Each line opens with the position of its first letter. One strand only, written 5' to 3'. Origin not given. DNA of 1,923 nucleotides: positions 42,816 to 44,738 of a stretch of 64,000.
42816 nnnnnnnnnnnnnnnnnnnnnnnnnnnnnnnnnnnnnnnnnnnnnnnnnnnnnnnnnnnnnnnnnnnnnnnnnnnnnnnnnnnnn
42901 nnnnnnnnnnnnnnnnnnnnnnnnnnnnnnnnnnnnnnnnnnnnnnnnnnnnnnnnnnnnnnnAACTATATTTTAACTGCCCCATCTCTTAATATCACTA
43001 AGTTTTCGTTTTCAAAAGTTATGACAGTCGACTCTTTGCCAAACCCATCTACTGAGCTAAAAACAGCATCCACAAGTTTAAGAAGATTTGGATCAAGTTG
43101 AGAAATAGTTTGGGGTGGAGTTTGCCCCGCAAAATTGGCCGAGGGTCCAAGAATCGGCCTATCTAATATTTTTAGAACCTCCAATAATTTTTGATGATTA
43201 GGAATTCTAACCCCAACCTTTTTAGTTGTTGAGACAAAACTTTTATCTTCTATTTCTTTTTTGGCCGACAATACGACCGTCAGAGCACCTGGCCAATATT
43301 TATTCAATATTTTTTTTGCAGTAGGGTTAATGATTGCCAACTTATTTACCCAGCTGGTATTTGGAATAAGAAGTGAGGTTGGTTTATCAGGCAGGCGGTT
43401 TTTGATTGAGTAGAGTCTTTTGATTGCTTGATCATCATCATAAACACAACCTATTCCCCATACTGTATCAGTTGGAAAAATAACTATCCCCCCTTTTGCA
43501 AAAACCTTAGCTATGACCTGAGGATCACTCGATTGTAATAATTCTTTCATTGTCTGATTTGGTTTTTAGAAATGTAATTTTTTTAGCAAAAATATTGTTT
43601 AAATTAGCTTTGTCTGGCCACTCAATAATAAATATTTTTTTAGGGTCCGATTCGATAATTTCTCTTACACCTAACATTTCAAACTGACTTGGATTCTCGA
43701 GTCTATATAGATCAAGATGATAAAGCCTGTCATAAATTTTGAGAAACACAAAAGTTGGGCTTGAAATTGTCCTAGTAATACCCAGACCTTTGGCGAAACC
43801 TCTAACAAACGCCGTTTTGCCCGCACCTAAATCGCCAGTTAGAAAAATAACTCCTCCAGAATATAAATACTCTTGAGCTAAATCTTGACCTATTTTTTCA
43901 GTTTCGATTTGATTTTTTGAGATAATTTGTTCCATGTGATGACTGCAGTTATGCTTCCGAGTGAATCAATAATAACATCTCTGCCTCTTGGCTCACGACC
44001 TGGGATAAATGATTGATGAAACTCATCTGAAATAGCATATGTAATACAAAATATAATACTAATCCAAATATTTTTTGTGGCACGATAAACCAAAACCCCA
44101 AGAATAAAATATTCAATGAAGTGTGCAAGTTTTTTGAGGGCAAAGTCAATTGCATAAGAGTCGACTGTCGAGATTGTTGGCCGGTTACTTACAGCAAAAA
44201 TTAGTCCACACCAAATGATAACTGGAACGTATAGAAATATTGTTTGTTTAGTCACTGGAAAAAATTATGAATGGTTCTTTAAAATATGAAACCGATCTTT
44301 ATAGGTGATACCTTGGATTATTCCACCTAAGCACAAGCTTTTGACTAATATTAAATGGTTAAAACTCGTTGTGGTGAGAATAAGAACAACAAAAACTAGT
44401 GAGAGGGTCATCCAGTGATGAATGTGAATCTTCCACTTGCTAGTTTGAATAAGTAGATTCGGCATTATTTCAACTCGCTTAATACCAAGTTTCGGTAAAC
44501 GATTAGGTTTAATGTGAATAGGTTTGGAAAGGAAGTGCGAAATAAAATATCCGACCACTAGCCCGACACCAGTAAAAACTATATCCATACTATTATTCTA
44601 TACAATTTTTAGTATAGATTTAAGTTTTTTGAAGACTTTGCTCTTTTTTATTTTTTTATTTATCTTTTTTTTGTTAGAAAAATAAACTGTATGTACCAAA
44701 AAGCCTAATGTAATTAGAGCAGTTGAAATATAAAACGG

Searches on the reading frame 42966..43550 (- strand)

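Call 14: search_protein_families(library=pfam, proteins=[window:42966-43550:-], max_evalue=0.001)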
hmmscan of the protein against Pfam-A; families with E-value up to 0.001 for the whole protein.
window:42966-43550:- (194 aa): 1 family
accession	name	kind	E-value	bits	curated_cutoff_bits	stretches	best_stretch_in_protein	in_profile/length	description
PF01300.24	Sua5_yciO_yrdC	-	1e-42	146.1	25.1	1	16-190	2-178/178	Telomere recombination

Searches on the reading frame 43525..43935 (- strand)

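Call 14: search_protein_families(library=pfam, proteins=[window:43525-43935:-], max_evalue=0.001)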
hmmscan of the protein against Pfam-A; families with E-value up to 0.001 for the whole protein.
window:43525-43935:- (136 aa): 1 family
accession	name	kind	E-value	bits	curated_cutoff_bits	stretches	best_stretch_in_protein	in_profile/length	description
PF02367.23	TsaE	-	1.9e-32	112.3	26.6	1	7-124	2-118/128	Threonylcarbamoyl adenosine biosynthesis protein TsaE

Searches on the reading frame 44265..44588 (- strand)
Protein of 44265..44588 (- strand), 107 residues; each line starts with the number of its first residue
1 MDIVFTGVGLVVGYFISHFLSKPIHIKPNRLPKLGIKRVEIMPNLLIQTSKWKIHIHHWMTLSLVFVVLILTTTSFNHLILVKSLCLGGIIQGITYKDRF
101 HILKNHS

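Call 66: search_protein_families(library=pfam, proteins=[window:44265-44588:-], max_evalue=10)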
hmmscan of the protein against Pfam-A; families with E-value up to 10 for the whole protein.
window:44265-44588:- (107 aa): 3 families
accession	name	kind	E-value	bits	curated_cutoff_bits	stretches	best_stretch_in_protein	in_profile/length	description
PF20730.2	YetF_N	-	0.036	14.3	26.5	1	74-103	28-57/76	YetF N-terminal transmembrane domain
PF07219.19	HemY_N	-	0.44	11.1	31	1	45-80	3-38/107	HemY protein N-terminus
PF06380.16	DUF1072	-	1.7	9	25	0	68-90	9-31/39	Protein of unknown function (DUF1072)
